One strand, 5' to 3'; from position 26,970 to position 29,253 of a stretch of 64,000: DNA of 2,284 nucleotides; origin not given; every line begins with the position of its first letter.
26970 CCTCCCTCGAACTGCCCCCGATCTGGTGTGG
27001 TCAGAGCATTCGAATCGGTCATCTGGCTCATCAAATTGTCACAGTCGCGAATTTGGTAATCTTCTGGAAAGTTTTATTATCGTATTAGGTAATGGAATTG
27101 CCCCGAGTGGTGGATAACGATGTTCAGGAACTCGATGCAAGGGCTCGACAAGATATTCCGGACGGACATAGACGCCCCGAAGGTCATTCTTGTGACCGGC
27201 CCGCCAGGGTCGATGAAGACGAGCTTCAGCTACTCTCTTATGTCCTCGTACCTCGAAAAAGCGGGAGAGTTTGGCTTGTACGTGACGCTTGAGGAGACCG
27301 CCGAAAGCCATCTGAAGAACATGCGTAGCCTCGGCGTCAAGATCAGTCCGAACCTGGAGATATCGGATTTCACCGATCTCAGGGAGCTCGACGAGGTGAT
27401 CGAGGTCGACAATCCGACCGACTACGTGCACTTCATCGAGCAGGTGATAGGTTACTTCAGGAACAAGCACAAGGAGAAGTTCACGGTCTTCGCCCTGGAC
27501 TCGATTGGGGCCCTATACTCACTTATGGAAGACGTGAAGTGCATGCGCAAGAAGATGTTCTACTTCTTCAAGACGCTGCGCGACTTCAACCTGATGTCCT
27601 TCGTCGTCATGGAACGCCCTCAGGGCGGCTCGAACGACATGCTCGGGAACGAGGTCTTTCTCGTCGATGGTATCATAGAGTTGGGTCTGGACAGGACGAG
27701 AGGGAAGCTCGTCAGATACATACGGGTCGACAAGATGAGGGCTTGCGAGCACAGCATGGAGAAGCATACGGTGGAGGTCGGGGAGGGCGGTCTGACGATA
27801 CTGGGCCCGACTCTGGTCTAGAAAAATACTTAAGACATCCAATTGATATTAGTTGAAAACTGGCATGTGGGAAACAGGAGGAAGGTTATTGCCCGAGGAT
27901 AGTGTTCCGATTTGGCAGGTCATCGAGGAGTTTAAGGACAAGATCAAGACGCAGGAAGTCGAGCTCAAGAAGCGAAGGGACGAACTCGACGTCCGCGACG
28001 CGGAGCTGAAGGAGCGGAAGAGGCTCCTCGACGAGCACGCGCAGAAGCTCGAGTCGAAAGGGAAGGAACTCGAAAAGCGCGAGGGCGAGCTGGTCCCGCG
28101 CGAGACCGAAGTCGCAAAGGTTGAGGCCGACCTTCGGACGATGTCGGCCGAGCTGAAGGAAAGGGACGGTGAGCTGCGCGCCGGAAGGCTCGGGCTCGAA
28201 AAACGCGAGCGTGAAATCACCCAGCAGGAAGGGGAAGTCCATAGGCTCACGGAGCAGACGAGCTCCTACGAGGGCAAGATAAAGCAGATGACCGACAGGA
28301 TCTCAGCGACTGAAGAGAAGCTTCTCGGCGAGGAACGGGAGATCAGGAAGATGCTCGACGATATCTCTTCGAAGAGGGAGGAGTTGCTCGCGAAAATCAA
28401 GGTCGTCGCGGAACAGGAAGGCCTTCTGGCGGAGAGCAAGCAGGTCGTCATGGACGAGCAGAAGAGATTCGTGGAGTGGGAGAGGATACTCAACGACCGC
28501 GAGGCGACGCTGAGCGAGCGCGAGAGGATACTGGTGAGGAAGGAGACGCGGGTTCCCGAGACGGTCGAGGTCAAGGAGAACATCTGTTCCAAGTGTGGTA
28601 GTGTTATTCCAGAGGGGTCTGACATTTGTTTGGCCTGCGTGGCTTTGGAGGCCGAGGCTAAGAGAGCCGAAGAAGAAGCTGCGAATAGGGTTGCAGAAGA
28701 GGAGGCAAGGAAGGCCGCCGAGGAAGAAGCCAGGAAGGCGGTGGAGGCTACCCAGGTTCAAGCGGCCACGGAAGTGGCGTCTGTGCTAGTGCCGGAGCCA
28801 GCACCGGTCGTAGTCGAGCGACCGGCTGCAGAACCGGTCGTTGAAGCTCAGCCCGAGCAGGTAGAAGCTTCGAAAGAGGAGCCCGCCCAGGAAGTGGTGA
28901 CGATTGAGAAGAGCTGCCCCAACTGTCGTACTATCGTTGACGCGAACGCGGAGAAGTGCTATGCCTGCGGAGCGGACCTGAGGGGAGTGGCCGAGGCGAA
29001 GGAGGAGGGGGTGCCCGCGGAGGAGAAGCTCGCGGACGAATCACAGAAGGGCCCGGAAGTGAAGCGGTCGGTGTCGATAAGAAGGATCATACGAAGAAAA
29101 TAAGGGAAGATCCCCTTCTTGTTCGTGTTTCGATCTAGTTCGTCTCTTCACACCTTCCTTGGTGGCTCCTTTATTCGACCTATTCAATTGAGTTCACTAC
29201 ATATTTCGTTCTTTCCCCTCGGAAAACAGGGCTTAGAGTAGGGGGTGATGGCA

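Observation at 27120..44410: Candidate composite cell-surface apparatus: KaiC/ArlH-like ATPases, coiled-coil zinc-ribbon proteins, a giant surface protein and a type IV filament operon in one 17-kb neighbourhood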

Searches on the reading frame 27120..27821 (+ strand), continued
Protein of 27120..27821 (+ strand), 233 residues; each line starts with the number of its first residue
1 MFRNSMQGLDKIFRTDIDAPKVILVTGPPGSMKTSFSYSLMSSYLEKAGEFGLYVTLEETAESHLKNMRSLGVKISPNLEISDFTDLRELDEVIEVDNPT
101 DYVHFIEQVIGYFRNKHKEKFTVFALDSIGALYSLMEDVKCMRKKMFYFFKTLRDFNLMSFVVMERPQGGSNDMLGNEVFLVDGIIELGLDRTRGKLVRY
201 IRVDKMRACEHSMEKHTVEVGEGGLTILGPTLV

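Call 46: search_solved_structures(query=window:27120-27821:+, max_evalue=1e-13, show_alignments=3)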
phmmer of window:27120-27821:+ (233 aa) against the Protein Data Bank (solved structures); distinct sequences matched with E-value up to 1e-13: 6.
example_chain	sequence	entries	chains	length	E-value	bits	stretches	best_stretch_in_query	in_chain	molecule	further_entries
8zn5_B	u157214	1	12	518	3.8e-18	69.1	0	5-223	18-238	KaiC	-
2zts_A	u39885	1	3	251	2.3e-16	63.2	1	4-227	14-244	Putative uncharacterized protein PH0186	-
2dr3_A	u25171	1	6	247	1.1e-14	57.7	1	4-227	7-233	UPF0273 protein PH0284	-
8db3_A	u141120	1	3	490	2.9e-14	56.4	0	5-228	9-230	Circadian clock protein KaiC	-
8fwi_A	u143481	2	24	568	3.3e-14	56.2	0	5-228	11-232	Circadian clock protein KaiC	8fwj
8dba_A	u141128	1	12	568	5.7e-14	55.4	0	5-228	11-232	Circadian clock protein KaiC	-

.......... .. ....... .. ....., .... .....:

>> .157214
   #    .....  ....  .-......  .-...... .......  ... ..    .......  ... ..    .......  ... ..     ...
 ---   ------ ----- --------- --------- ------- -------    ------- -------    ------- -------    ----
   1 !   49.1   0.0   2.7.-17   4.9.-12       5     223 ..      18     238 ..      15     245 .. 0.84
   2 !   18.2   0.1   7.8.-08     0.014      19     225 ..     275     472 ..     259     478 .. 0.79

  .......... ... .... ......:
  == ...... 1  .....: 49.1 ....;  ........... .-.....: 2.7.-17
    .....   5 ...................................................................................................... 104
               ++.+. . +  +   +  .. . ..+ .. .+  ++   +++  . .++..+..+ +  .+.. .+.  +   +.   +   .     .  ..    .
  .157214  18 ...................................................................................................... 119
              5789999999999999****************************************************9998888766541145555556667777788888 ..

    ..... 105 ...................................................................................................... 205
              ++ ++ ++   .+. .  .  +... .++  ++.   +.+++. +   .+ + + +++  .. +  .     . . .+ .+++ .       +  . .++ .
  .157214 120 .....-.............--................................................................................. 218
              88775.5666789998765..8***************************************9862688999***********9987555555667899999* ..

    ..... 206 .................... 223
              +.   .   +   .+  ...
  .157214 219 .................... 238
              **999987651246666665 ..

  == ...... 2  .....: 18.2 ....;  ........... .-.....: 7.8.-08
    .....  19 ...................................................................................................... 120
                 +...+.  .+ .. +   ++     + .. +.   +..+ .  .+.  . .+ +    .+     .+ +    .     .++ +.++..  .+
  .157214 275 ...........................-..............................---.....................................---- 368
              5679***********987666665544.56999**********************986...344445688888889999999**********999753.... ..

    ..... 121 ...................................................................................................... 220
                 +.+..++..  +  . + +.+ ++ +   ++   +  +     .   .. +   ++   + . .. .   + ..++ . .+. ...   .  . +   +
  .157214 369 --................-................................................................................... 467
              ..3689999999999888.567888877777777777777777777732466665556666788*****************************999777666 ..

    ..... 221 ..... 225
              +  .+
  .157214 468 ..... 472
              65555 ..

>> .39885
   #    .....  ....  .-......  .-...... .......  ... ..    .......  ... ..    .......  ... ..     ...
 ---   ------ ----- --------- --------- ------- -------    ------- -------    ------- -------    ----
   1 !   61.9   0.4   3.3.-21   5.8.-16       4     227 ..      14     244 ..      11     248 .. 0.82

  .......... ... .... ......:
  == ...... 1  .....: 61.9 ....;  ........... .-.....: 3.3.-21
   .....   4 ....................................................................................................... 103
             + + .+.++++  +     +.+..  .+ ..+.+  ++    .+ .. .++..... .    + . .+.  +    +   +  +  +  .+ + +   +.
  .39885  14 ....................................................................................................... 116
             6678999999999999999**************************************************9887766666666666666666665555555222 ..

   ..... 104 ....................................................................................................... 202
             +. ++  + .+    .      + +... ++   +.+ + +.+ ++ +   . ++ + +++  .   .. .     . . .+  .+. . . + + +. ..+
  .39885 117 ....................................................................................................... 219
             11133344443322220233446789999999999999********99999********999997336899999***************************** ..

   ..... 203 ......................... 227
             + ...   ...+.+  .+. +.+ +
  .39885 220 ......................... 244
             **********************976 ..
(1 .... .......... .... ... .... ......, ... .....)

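Call 88: find_encoding_contigs(protein=P0223, flank=10000, max_places=2)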
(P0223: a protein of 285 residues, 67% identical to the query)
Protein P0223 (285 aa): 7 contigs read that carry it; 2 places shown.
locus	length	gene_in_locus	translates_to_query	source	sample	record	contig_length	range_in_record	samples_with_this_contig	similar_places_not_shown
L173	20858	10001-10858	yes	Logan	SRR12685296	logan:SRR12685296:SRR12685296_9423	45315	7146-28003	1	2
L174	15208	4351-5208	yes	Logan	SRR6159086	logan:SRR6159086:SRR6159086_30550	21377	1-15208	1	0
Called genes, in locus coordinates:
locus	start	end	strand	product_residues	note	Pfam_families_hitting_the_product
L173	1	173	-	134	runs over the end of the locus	PF01850:PIN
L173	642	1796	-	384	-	PF01979:Amidohydro_1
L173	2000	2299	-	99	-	-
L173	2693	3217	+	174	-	-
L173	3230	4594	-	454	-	PF02133:Transp_cyt_pur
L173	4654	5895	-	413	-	PF00162:PGK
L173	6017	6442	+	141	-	-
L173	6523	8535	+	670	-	PF13401:AAA_22 (faint), PF00308:Bac_DnaA, PF05763:DUF835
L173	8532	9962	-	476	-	PF10571:UPF0547 (faint), PF13240:Zn_Ribbon_1 (faint), PF13248:Zn_ribbon_3 (faint), PF17032:Zn_ribbon_15 (faint), PF18912:DZR_2 (faint), PF23455:DUF7129 (faint), PF12773:DZR (weak)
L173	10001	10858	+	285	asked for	PF06745:ATPase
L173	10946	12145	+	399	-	-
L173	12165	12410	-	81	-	PF12838:Fer4_7 (weak), PF13237:Fer4_10, PF00037:Fer4, PF14697:Fer4_21, PF12838:Fer4_7, PF25160:LdpA_Fe-S-bd (weak), PF13187:Fer4_9 (weak), PF00037:Fer4, +7 more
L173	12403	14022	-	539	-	PF23545:Zn_ribbon_HMPTM, PF04055:Radical_SAM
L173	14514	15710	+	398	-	PF01904:DUF72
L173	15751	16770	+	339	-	PF00752:XPG_N, PF00867:XPG_I, PF01367:5_3_exonuc (weak)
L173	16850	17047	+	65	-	-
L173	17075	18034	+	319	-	-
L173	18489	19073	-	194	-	PF00753:Lactamase_B, PF12706:Lactamase_B_2 (weak), PF00753:Lactamase_B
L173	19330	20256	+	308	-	PF00583:Acetyltransf_1 (weak), PF13508:Acetyltransf_7 (faint)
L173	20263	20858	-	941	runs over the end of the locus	PF27881:CRWN_N (faint), PF06745:ATPase, PF24336:DUF7504 (weak)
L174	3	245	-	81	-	?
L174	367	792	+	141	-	-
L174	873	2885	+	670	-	PF13401:AAA_22 (faint), PF00308:Bac_DnaA, PF05763:DUF835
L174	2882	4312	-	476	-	PF10571:UPF0547 (faint), PF13240:Zn_Ribbon_1 (faint), PF13248:Zn_ribbon_3 (faint), PF17032:Zn_ribbon_15 (faint), PF18912:DZR_2 (faint), PF23455:DUF7129 (faint), PF12773:DZR (weak)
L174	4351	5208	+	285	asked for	PF06745:ATPase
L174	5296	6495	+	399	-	-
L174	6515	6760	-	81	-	PF12838:Fer4_7 (weak), PF13237:Fer4_10, PF00037:Fer4, PF14697:Fer4_21, PF12838:Fer4_7, PF25160:LdpA_Fe-S-bd (weak), PF13187:Fer4_9 (weak), PF00037:Fer4, +7 more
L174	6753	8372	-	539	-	PF23545:Zn_ribbon_HMPTM, PF04055:Radical_SAM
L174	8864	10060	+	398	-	PF01904:DUF72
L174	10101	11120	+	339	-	PF00752:XPG_N, PF00867:XPG_I, PF01367:5_3_exonuc (weak)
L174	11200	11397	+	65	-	-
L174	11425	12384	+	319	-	-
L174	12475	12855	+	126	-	-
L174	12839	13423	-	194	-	PF00753:Lactamase_B, PF12706:Lactamase_B_2 (weak), PF00753:Lactamase_B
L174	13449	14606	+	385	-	PF00583:Acetyltransf_1 (weak)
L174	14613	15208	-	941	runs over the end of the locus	PF27881:CRWN_N (faint), PF06745:ATPase, PF24336:DUF7504 (weak)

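Call 89: find_encoding_contigs(protein=P0185, flank=10000, max_places=2)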
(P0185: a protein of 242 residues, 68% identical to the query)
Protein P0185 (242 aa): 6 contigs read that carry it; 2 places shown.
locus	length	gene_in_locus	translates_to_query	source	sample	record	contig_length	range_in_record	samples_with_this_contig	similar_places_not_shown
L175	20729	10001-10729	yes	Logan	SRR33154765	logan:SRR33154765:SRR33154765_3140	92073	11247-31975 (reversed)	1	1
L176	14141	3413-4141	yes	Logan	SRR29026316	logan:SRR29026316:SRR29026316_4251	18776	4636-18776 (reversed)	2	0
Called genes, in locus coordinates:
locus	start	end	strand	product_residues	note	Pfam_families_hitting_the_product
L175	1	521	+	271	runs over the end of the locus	PF01261:AP_endonuc_2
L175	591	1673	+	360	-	PF07754:Ribosomal_aS21 (faint), PF23455:DUF7129 (faint), PF24441:DUF7560 (faint), PF12773:DZR, PF13240:Zn_Ribbon_1 (faint), PF13248:Zn_ribbon_3 (weak)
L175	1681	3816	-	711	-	PF01637:ATPase_2 (faint), PF00308:Bac_DnaA, PF01695:IstB_IS21 (weak), PF00004:AAA (faint), PF13401:AAA_22 (faint), PF05763:DUF835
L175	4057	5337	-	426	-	PF01964:ThiC_Rad_SAM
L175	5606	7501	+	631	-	PF02518:HATPase_c, PF00204:DNA_gyraseB, PF01751:Toprim, PF00986:DNA_gyraseB_C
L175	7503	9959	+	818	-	PF00521:DNA_topoisoIV, PF03989:DNA_gyraseA_C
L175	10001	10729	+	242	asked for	PF06745:ATPase, PF07088:GvpD_P-loop (faint)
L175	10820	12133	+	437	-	-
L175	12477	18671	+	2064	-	PF07705:CARDB, PF12773:DZR (weak), PF13240:Zn_Ribbon_1 (faint), PF13248:Zn_ribbon_3 (faint)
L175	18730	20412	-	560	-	PF23990:PilB3_N (weak), PF00437:T2SSE, PF23989:PilB3_C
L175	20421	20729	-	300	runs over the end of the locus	PF00482:T2SSF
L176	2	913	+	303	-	?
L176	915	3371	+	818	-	PF00521:DNA_topoisoIV, PF03989:DNA_gyraseA_C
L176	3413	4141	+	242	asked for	PF06745:ATPase, PF07088:GvpD_P-loop (faint)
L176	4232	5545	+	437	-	-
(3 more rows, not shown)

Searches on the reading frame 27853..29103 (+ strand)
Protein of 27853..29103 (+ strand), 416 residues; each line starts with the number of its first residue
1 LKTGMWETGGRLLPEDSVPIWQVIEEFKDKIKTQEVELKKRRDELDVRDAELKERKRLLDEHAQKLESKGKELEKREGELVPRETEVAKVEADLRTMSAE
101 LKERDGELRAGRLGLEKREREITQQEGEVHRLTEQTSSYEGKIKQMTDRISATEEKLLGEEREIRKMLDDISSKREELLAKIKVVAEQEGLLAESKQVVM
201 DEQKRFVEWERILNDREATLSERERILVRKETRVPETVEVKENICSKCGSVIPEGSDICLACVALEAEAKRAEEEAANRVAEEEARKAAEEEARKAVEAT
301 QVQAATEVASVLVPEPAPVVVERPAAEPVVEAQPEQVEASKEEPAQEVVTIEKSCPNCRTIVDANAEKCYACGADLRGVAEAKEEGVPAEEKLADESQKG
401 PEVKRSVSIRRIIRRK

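Call 4: search_protein_families(library=pfam, proteins=[window:27853-29103:+], max_evalue=0.01)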
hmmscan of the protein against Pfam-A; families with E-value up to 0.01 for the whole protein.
window:27853-29103:+ (416 aa): 7 families
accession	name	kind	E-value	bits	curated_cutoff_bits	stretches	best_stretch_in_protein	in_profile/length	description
PF12773.13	DZR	-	7.1e-07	29.7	27.3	1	353-373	25-45/45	Double zinc ribbon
PF13240.11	Zn_Ribbon_1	-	1.9e-06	27.9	25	1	355-376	2-23/23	zinc-ribbon domain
PF13248.11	Zn_ribbon_3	-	1.4e-05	24.8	27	1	352-376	2-26/26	zinc-ribbon domain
PF17032.10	Zn_ribbon_15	-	3.6e-05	24.9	28.9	0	347-373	51-73/73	zinc-ribbon family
PF25443.1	ANG-1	-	0.00039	21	28.5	1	115-203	9-97/105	ANG-1-like domain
PF18912.6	DZR_2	-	0.0033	17.7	27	0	354-377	9-32/56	Double zinc ribbon domain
PF12072.13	RNase_Y_N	-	0.0069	16.3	32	1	25-102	60-137/201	RNase Y N-terminal region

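Call 5: search_protein_families(library=ncbifam, proteins=[window:27853-29103:+], max_evalue=0.01)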
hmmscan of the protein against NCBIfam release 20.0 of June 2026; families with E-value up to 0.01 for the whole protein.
window:27853-29103:+ (416 aa): 6 families
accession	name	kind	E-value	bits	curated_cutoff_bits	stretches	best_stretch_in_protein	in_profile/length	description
TIGR02168.1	SMC_prok_B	equivalog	1e-07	30.1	567.35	1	47-318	676-945/1181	chromosome segregation protein SMC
NF051898.1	MBSP1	equivalog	1.9e-05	24.4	320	1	223-276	31-84/289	biosurfactant protein 1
TIGR04523.1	Mplasa_alph_rch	subfamily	9.2e-05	20.6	270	1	115-231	484-595/745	helix-rich protein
TIGR03319.1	RNase_Y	equivalog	0.0013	17.4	454.35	1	23-103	56-136/514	ribonuclease Y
NF033497.1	rubre_like_arch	subfamily_domain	0.0055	16.4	32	0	355-380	3-30/34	rubrerythrin-like domain-containing protein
NF001669.0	PRK00432.1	equivalog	0.0062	16.5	54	0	236-252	20-36/58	30S ribosomal protein S27ae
